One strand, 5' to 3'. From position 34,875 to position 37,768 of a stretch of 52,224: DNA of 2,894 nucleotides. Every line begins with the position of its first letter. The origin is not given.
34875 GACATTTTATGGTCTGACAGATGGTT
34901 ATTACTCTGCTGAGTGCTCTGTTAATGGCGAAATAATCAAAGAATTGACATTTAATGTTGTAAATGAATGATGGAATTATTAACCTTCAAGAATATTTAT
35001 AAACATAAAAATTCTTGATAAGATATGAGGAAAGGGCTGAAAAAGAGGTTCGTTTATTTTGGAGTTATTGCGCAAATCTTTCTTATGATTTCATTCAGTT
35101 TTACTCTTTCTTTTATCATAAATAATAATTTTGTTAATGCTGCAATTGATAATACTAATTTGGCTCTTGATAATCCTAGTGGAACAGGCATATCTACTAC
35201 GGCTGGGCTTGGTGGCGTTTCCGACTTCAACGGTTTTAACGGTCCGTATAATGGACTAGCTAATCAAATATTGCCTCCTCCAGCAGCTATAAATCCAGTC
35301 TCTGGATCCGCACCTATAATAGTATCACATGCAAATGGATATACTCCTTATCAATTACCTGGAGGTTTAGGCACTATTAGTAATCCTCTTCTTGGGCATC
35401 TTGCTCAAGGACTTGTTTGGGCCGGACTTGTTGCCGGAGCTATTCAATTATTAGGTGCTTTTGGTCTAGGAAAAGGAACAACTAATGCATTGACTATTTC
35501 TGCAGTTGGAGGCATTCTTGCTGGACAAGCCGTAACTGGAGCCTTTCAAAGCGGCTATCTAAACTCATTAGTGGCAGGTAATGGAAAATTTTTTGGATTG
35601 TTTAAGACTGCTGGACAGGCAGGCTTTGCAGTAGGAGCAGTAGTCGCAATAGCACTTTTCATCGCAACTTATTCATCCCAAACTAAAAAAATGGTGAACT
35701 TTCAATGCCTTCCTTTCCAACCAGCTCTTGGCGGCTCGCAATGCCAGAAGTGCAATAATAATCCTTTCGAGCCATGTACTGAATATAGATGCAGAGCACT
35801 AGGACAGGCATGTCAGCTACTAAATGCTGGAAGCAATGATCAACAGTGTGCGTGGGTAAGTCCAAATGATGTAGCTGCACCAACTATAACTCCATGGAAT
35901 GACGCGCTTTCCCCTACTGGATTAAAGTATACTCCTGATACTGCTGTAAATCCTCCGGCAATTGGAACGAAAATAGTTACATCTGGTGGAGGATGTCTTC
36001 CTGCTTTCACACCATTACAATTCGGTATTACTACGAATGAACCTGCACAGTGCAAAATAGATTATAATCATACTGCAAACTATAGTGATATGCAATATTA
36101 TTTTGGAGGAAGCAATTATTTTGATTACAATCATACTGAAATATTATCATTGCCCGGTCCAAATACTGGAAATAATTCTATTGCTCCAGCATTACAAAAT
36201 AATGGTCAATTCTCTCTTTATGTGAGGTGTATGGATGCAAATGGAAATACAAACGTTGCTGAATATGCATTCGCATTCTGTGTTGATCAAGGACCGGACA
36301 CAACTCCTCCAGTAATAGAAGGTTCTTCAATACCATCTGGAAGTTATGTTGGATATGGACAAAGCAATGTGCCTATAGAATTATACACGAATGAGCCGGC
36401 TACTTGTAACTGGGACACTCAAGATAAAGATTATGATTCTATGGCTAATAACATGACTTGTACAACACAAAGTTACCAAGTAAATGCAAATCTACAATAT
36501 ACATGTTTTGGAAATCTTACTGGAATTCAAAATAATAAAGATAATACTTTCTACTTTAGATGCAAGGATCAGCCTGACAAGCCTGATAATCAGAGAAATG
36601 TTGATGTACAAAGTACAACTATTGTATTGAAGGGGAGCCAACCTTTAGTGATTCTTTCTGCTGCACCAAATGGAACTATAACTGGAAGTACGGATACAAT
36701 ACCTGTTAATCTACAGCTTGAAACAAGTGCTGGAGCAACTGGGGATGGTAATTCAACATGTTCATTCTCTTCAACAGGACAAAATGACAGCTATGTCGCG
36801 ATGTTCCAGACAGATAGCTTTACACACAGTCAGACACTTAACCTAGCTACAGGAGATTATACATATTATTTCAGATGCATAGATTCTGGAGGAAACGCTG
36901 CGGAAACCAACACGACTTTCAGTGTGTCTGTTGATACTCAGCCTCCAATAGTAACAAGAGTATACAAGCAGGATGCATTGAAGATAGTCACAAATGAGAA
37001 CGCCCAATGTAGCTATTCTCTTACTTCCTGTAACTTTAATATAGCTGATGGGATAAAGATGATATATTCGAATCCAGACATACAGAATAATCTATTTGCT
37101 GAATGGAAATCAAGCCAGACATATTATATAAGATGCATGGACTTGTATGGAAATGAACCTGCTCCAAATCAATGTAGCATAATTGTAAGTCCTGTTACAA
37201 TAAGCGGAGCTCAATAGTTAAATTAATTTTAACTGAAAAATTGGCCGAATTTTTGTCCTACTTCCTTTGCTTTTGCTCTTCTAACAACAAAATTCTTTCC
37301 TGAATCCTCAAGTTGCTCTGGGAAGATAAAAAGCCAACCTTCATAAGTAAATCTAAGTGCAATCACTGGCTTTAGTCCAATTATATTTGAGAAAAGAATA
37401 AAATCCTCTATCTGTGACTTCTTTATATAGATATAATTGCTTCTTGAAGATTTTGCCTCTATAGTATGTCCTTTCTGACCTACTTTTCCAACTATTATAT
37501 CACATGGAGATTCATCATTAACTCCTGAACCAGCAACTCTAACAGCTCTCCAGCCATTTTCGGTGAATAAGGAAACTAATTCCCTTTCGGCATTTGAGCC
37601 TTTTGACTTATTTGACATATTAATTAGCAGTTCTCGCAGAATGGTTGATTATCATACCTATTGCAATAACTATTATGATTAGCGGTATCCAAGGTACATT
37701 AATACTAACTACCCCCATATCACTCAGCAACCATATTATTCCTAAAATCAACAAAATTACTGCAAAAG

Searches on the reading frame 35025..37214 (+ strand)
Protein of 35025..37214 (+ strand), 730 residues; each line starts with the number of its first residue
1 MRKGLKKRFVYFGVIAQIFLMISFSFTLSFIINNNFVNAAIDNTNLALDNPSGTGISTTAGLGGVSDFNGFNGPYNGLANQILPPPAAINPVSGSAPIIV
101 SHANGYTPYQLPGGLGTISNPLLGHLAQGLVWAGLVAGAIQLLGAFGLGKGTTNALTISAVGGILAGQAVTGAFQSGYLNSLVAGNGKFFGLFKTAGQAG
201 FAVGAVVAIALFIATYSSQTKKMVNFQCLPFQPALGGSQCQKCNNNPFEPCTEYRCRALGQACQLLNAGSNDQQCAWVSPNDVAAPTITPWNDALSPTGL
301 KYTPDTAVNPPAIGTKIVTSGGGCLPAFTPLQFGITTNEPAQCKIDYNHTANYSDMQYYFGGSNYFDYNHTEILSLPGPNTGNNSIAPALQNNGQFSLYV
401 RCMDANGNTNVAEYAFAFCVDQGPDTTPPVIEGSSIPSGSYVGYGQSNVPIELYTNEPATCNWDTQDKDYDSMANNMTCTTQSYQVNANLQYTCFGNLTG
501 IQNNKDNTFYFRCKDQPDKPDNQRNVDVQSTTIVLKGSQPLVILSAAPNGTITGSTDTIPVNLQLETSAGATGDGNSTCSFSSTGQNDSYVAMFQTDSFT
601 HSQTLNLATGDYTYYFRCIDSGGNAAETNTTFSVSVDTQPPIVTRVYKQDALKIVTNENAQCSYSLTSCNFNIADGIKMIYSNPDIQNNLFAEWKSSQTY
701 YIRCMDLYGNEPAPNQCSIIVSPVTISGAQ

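Call 10: search_protein_families(library=pfam, max_evalue=0.1, proteins=[window:35025-37214:+])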
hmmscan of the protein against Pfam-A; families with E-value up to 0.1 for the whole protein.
window:35025-37214:+ (730 aa): 4 families
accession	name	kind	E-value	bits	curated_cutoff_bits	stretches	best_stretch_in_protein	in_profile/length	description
PF19077.6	Big_13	-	1.2e-06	29.4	27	1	584-638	48-102/102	Bacterial Ig-like domain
PF15418.12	DUF4625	-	0.0013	19.4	27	0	363-411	73-123/131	Domain of unknown function (DUF4625)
PF13750.12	Big_3_3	-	0.0079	16.3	27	0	606-647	11-51/157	Bacterial Ig-like domain (group 3)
PF07495.19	Y_Y_Y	-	0.059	13.7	26.6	0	393-417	37-61/65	Y_Y_Y domain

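Call 11: search_protein_families(library=ncbifam, max_evalue=0.1, proteins=[window:35025-37214:+])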
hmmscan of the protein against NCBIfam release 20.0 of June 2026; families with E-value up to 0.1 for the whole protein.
window:35025-37214:+ (730 aa): 2 families
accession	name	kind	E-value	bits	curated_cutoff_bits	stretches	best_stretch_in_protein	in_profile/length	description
NF009776.0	PRK13275.1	equivalog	0.025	13.8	64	1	178-213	25-60/70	tetrahydromethanopterin S-methyltransferase subunit F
NF047446.1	barrel_OmpL47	domain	0.045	14.2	40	0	608-631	41-65/68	OmpL47-type beta-barrel domain-containing protein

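Call 17: find_homologous_proteins(query=window:35025-37214:+)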
Query window:35025-37214:+ (730 aa): 302 proteins with E <= 0.001 among 8000 candidates; the best 120 are listed.
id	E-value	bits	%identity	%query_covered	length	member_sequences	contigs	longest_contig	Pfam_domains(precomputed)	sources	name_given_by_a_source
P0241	0.0e+0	1676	100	100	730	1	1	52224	PF19077.7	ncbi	-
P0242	0.0e+0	1067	63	100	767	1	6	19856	PF19077.7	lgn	-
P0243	0.0e+0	1063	72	84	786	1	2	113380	-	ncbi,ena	-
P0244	1.1e-276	938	55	100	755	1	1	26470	PF19077.7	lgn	-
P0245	2.4e-276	937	57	100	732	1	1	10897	-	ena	-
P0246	4.7e-273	926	54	99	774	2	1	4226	PF19077.7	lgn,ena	-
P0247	8.7e-270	915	60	88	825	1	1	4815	PF19077.7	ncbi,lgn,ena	ncbi:MAG: hypothetical protein AABW75_03620 [Nanoarchaeota archaeon]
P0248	5.8e-264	896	58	87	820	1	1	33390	-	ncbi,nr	ncbi:hypothetical protein HYW75_02970 [Candidatus Pacearchaeota archaeon]|nr:hypothetical protein [C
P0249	2.4e-257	874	65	78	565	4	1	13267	-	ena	-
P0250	5.5e-251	853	59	83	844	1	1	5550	PF19077.7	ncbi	-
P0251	2.9e-249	847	51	100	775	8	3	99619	-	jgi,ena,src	-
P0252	3.8e-246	837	59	83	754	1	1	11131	-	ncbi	-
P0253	2.9e-244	831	51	100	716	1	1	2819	-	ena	-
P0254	1.1e-243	829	48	100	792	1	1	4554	-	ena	-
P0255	1.6e-243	828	57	85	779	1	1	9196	-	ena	-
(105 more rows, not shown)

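Call 35: predict_structure(alignment_id=A2)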
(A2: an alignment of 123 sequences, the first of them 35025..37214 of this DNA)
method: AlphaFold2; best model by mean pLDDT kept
length: 730 residues; sequences in the alignment: 123
mean_pLDDT: 83.2   pTM: 0.61
mean pLDDT of the five models: 83.2, 83.0, 82.3, 81.3, 80.6
residues with pLDDT >= 90: 444; 70-90: 142; 50-70: 46; < 50: 98
segments of 3 or more residues with pLDDT < 50: 1-3, 34-119, 220-224
pLDDT, mean of each block of 10 residues (from residue 1): 59 89 86 50 37 37 33 35 36 34 34 40 74 85 81 85 84 74 57 72 82 67 58 90 91 94 95 94 96 97 85 89 93 97 95 96 97 87 54 85 97 94 91 97 97 96 98 97 85 97 98 95 95 98 98 95 98 97 97 96 98 98 98 96 96 97 97 97 96 96 96 96 75
secondary structure, 60 per line:
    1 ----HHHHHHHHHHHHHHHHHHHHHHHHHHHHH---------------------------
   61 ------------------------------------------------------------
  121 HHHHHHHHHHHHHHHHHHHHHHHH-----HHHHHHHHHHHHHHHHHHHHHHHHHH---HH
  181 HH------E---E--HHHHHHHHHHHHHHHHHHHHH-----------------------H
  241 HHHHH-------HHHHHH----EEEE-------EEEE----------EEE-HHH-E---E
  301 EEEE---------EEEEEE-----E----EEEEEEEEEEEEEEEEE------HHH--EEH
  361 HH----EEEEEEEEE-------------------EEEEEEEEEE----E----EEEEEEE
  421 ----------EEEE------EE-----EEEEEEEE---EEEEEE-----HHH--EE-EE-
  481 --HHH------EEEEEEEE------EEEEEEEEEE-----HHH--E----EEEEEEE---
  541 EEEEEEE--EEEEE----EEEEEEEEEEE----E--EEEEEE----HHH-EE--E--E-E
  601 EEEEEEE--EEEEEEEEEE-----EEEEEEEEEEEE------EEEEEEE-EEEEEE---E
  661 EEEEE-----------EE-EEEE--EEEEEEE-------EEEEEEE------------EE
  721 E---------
elements in order (helices of 4 or more, strands of 3 or more residues): H5-33 H121-144 H150-175 H179-182 H196-216 H240-245 H253-258 E263-266 E274-277 E288-290 E300-304 E314-319 E330-346 E367-375 E395-404 E414-420 E431-434 E448-455 E459-464 E492-499 E506-515 E531-537 E541-547 E550-554 E559-569 E577-582 E600-607 E610-619 E625-636 E643-649 E651-656 E660-665 E680-683 E686-692 E700-706 E719-721

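Call 37: fold_search(model_id=the predicted structure, library=pdb)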
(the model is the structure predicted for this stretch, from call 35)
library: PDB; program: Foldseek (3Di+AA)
matches with E <= 10: 1667; with E <= 0.001: 440
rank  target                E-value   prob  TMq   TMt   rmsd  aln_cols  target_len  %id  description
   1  4yfd_A                3.2e-12  1.00  0.17  0.22  17.3       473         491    9  Crystal structure PTP delta Ig1-Fn2 in complex with IL-1RAcP (released 2015-05-06)
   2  4y61_A                3.4e-12  1.00  0.16  0.26  20.8       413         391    8  Crystal structure of the complex between Slitrk2 LRR1 and PTP delta Ig1-Fn1 (released 2015-06-03)
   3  5xwt_A                1.7e-11  1.00  0.18  0.28  20.7       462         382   10  Crystal structure of PTPdelta Ig1-Fn1 in complex with SALM5 LRR-Ig (released 2018-06-06)
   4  3b43                  5.7e-11  1.00  0.17  0.21  27.8       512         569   10  I-band fragment I65-I70 from titin (released 2008-01-22)
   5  5xwt_C                1.4e-10  1.00  0.18  0.28  20.3       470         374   10  Crystal structure of PTPdelta Ig1-Fn1 in complex with SALM5 LRR-Ig (released 2018-06-06)
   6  7ceg_A                1.5e-10  1.00  0.16  0.25  17.7       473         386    9  Crystal structure of the complex between mouse PTP delta and neuroligin-3 (released 2021-02-24)
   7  5erd_B                2.4e-10  1.00  0.15  0.18  27.3       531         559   10  Crystal structure of human Desmoglein-2 ectodomain (released 2016-06-22)
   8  4yh7_A                2.6e-10  1.00  0.18  0.21  19.1       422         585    9  Crystal structure of PTPdelta ectodomain in complex with IL1RAPL1 (released 2015-05-06)
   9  5lfu_A                2.6e-10  1.00  0.15  0.19  29.6       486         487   12  Myelin-associated glycoprotein (MAG) glycosylated and lysine-methylated full extracellular domain (released 2016-12-14)
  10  5erd_A                3.4e-10  1.00  0.15  0.18  29.5       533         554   11  Crystal structure of human Desmoglein-2 ectodomain (released 2016-06-22)
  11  5oj6_B                5.9e-10  1.00  0.17  0.17  16.0       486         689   11  Crystal structure of the chicken MDGA1 ectodomain in complex with the human neuroligin 1 (NL1(-A-B)) cholinesterase do (released 2017-08-23)
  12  4yfg_A                7.0e-10  1.00  0.19  0.26  14.2       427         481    9  Crystal structure of PTP delta meA3/meB minus variant Ig1-Fn1 (released 2015-05-06)
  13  2jll                  9.7e-10  1.00  0.17  0.27  16.8       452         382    7  Crystal structure of NCAM2 IgIV-FN3II (released 2009-11-17)
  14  9g8b_A                1.3e-09  1.00  0.20  0.35  22.6       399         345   14  CryoEM structure of the fragment-2 (2892-3236) in the grappling hook protein A (GhpA) in the bacterium Aureispira sp.  (released 2024-10-16)
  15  3dmk_A                1.6e-09  1.00  0.13  0.12  27.5       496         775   10  Crystal structure of Down Syndrome Cell Adhesion Molecule (DSCAM) isoform 1.30.30, N-terminal eight Ig domains (released 2008-10-07)
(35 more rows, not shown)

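Call 77: search_protein_families(library=phrogs, max_evalue=0.01, proteins=[window:35025-37214:+])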
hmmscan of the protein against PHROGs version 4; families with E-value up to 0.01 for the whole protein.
window:35025-37214:+ (730 aa): 0 families

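Call 97: find_related_loci(query=A2, collection=viral_contigs, flank=8000)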
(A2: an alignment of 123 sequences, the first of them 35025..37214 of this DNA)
Query A2 (730 aa) in viral_contigs; peptide patterns used: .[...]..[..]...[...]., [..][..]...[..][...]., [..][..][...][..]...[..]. (x = any residue, [..] = any of these).
38 stretches matched a pattern, but none encodes a relative of the query by tblastn (E <= 1e-3).

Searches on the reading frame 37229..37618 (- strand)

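Call 10: search_protein_families(library=pfam, max_evalue=0.1, proteins=[window:37229-37618:-])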
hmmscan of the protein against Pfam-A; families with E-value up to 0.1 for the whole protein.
window:37229-37618:- (129 aa): 3 families
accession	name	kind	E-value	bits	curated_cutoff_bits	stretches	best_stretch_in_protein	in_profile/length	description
PF01870.24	Hjc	-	1.5e-21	76.6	21.1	1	10-101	2-92/93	Archaeal holliday junction resolvase (hjc)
PF24608.2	PDDEXK_15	-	0.0069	16.7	27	1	3-100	2-112/164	Phage putative PDDEXK endonuclease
PF20545.3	DUF6759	-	0.011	16.3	27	1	14-69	12-65/94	Domain of unknown function (DUF6759)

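Call 11: search_protein_families(library=ncbifam, max_evalue=0.1, proteins=[window:37229-37618:-])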
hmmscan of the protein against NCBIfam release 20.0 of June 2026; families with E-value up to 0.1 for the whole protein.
window:37229-37618:- (129 aa): 1 family
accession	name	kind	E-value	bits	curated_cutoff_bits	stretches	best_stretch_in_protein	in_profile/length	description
NF040854.1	Hol_resolv_Hjc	equivalog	1.2e-28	99.5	70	1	4-126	2-124/134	Holliday junction resolvase Hjc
